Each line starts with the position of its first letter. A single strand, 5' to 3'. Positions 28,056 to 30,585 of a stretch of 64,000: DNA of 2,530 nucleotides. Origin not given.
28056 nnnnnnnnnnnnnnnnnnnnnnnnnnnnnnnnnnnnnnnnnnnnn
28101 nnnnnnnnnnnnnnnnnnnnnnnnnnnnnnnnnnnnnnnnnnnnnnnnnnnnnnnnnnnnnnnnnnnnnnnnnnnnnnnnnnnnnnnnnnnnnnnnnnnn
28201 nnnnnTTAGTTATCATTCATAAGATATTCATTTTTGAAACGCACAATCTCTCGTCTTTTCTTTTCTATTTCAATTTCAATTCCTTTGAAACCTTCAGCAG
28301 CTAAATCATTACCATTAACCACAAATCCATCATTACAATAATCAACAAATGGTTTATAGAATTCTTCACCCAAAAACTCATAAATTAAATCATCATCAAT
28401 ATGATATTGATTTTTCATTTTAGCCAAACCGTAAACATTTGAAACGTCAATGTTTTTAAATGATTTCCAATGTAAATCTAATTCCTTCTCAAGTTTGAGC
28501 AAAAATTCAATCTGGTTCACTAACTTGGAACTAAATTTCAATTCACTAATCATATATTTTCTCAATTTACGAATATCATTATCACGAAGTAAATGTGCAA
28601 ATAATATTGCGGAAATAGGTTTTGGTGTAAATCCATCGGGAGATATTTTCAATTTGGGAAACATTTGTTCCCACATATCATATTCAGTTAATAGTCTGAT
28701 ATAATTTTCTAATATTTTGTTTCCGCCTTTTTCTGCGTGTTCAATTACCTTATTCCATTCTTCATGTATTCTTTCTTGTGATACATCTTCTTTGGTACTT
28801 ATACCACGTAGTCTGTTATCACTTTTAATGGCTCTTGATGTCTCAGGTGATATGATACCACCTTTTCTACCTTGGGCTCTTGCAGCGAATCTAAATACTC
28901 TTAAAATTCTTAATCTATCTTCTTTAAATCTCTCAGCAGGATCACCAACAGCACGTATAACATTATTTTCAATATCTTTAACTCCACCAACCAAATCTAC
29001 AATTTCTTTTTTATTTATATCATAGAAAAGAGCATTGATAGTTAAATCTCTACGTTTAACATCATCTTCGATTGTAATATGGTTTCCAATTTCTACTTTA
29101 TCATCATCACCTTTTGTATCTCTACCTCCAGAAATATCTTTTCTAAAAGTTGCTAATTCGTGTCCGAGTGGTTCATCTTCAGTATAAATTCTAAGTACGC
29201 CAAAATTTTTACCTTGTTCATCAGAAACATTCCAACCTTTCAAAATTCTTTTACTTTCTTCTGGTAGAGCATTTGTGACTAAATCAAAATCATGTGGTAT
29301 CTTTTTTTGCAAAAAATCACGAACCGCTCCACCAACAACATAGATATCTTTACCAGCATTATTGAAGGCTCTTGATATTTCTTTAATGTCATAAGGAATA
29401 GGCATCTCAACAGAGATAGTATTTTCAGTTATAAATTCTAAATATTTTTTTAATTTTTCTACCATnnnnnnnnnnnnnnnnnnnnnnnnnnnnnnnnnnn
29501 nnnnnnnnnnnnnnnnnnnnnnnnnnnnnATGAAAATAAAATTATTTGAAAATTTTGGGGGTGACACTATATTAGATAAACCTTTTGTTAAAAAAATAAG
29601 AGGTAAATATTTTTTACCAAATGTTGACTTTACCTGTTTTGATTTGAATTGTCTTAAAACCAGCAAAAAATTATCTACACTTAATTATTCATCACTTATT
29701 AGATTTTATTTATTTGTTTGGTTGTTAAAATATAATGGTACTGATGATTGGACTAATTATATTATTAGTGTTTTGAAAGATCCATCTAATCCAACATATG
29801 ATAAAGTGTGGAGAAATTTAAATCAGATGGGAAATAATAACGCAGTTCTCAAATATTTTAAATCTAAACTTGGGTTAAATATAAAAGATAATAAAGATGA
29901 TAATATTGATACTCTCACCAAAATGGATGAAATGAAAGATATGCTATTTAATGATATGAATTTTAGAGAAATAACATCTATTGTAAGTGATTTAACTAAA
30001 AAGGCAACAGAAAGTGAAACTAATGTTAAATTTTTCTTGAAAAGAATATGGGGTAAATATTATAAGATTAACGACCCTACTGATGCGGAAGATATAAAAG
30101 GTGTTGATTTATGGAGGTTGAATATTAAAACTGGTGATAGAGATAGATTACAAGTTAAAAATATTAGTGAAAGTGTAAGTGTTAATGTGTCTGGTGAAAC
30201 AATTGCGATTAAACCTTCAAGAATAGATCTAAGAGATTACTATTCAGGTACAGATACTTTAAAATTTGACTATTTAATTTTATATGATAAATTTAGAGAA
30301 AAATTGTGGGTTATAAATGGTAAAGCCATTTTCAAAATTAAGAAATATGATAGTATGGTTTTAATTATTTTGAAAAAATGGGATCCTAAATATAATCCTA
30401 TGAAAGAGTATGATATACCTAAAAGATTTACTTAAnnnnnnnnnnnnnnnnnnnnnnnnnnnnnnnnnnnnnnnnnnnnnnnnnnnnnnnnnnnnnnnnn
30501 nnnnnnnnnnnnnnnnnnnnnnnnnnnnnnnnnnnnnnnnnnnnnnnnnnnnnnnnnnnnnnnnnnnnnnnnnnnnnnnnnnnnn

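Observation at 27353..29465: CCA-adding enzyme gene overlapping a downstream gene with an ART-like (STS...QxE) C-terminal domain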

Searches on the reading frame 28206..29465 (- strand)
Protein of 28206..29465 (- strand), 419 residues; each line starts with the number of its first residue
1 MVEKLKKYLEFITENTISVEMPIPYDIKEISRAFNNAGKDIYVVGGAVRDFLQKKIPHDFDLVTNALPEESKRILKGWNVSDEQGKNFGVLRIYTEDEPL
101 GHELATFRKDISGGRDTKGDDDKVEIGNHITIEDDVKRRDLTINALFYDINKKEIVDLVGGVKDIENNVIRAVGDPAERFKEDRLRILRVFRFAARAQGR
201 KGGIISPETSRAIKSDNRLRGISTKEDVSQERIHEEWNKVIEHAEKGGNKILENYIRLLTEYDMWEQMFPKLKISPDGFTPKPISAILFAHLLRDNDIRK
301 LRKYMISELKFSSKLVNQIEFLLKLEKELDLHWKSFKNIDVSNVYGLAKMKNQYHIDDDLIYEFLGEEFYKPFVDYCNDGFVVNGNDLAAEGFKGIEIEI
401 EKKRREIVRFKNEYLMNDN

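Call 3: search_protein_families(library=pfam, proteins=[window:28206-29465:-], max_evalue=1)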
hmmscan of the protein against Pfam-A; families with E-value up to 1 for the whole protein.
window:28206-29465:- (419 aa): 3 families
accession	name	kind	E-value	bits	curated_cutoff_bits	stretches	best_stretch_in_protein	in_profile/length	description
PF01743.26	PolyA_pol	-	1.5e-30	106.6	23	1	41-171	1-126/126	Poly A polymerase head domain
PF12627.12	PolyA_pol_RNAbd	-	0.0011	19.1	22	1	226-272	20-60/64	Probable RNA and SrmB- binding site of polymerase A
PF20045.4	DUF6447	-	0.16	12.2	27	0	65-84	23-42/75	Family of unknown function (DUF6447)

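Call 4: search_protein_families(library=phrogs, proteins=[window:28206-29465:-], max_evalue=1)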
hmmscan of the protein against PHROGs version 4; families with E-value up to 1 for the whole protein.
window:28206-29465:- (419 aa): 5 families
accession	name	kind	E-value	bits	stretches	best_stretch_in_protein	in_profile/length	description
phrog_2244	-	DNA, RNA and nucleotide metabolism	4e-52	179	1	39-350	3-310/392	tRNA nucleotidyltransferase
phrog_24229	-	DNA, RNA and nucleotide metabolism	1.1e-31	111.2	1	40-245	5-209/245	tRNA nucleotidyltransferase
phrog_1614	-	DNA, RNA and nucleotide metabolism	1.6e-06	29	1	21-157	14-156/268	nucleotidyltransferase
phrog_9780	-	unknown function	0.04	14.7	1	167-188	2-23/47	-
phrog_27137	-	unknown function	0.34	11.9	1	353-375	16-38/81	-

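Call 34: search_dna_similar(query=window:28206-29465:-, collection=phages, mode=protein, max_evalue=0.00001, max_rows=15)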
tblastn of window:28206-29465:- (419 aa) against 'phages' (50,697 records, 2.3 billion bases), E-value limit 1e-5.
Records with a match: 501; places in all: 502; records where one place covers at least 80% of the query: 1.
Best place of each record, by identity: <60% 501.
By first word of the organism name: Vibrio 91; Escherichia 50; Erwinia 43; Klebsiella 38; Aeromonas 36; Salmonella 30; Bacteriophage 24; Cronobacter 21; Prevotella 15; Pectobacterium 12; and 44 more.
By host as written in the record: - 98; Klebsiella pneumoniae 17; Cronobacter sakazakii 16; Prevotella sp. 15; Aeromonas salmonicida 14; Erwinia amylovora 14; Caulobacter vibrioides CB15 11; Escherichia coli 11; and 163 more.
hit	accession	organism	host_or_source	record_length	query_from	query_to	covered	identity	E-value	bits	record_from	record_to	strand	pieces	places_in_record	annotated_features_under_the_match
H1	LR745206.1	uncultured phage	metagenomic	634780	5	376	89%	39.4%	2e-65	232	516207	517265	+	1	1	record has no annotation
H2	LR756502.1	uncultured phage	metagenomic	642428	1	275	66%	41.5%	5e-48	181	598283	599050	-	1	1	record has no annotation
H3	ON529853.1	Brevundimonas phage vB_BpoS-Bambus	Brevundimonas pondensis LVF1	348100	4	319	75%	30.7%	5e-24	110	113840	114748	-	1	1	tRNA nucleotidyltransferase | hypothetical protein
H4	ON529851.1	Brevundimonas phage vB_BpoS-Marchewka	Brevundimonas pondensis LVF1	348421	4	319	75%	30.7%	5e-24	110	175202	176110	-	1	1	tRNA nucleotidyltransferase | hypothetical protein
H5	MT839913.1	Bacteriophage sp.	human fecal samples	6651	21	296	66%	34.2%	2e-26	118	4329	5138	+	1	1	record has no annotation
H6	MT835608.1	Bacteriophage sp.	human fecal samples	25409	21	272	60%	35.7%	2e-31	132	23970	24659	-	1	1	record has no annotation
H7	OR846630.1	Enterococcus phage Efs 1-1-1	Enterococcus faecalis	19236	23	248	54%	38.0%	6e-26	116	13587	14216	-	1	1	record has no annotation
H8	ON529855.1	Brevundimonas phage vB_BpoS-Domovoi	Brevundimonas pondensis EIF1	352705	13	258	59%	33.7%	4e-24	111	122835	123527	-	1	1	tRNA nucleotidyltransferase | hypothetical protein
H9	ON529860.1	Brevundimonas phage vB_BpoS-Papperlapapp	Brevundimonas pondensis LVF1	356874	13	258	59%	33.7%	4e-24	111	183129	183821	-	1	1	tRNA nucleotidyltransferase | hypothetical protein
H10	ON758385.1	Xanthomonas phage BUDD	Xanthomonas sp.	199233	42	304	63%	31.3%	4e-14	81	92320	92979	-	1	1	multifunctional CCA addition/repair protein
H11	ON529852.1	Brevundimonas phage vB_BpoS-Kabachok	Brevundimonas pondensis LVF1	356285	13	258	59%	33.3%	2e-23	109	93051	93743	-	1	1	tRNA nucleotidyltransferase | hypothetical protein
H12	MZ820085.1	Mycobacterium phage ScoobyDoobyDoo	Mycobacterium smegmatis mc2 155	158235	30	313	68%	28.8%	3e-21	102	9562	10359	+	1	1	27: tRNA nucleotidyltransferase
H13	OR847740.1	Listeria phage LM 4-11-1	Listeria monocytogenes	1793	20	249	55%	35.5%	7e-25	112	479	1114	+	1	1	record has no annotation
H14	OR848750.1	Listeria phage LM 4-14-1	Listeria monocytogenes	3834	20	249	55%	35.5%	1e-24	112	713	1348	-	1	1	record has no annotation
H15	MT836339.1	Bacteriophage sp.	human fecal samples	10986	19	241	53%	36.3%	3e-29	126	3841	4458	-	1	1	record has no annotation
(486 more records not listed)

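Call 64: search_protein_families(library=ncbifam, proteins=[window:28206-29465:-], max_evalue=0.001)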
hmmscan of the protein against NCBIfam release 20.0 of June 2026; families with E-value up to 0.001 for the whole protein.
window:28206-29465:- (419 aa): 9 families
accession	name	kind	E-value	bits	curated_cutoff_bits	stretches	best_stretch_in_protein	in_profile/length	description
TIGR01942.1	pcnB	subfamily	1.4e-47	162.5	305.65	1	29-299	20-267/425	polynucleotide adenylyltransferase PcnB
NF009814.0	PRK13299.1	equivalog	3.3e-41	141.7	290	1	30-328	12-291/396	CCA tRNA nucleotidyltransferase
NF008634.1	PRK11623.1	equivalog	2.3e-35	122.1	702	1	33-297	55-307/469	polynucleotide adenylyltransferase PcnB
TIGR02692.1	tRNA_CCA_actino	equivalog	1.3e-32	113.1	438.8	1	27-272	16-243/466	CCA tRNA nucleotidyltransferase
NF008137.0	PRK10885.1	equivalog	7e-25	87.7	451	1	40-271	2-209/409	multifunctional CCA addition/repair protein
NF009813.0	PRK13298.1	equivalog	4.3e-24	85.2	606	1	40-272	2-210/417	tRNA CCA-pyrophosphorylase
NF009812.0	PRK13297.1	equivalog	5.6e-19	68.5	624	1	36-199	9-158/364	tRNA CCA-pyrophosphorylase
NF009811.0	PRK13296.1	equivalog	5.5e-18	64.9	469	1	41-275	3-211/360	CCA tRNA nucleotidyltransferase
NF041569.1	A-tRNAntase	equivalog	0.00013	20.4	1440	1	131-197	566-633/880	A-adding tRNA nucleotidyltransferase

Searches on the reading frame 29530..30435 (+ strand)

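Call 3: search_protein_families(library=pfam, proteins=[window:29530-30435:+], max_evalue=1)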
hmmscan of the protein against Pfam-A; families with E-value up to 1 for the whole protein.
window:29530-30435:+ (301 aa): 3 families
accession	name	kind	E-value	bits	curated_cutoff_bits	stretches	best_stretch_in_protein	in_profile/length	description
PF23041.1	DUF7036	-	0.022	15.8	27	1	131-171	14-55/93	Domain of unknown function (DUF7036)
PF00517.22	GP41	-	0.24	11.7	29.6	1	79-145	73-143/197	Retroviral envelope protein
PF22431.2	COG2p_C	-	0.26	12.2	27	1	117-158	19-60/139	COG2p C-terminal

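Call 4: search_protein_families(library=phrogs, proteins=[window:29530-30435:+], max_evalue=1)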
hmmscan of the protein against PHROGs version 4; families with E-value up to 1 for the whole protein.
window:29530-30435:+ (301 aa): 1 family
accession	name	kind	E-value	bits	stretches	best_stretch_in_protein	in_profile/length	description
phrog_35144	-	unknown function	0.22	12.2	1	48-74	138-164/186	-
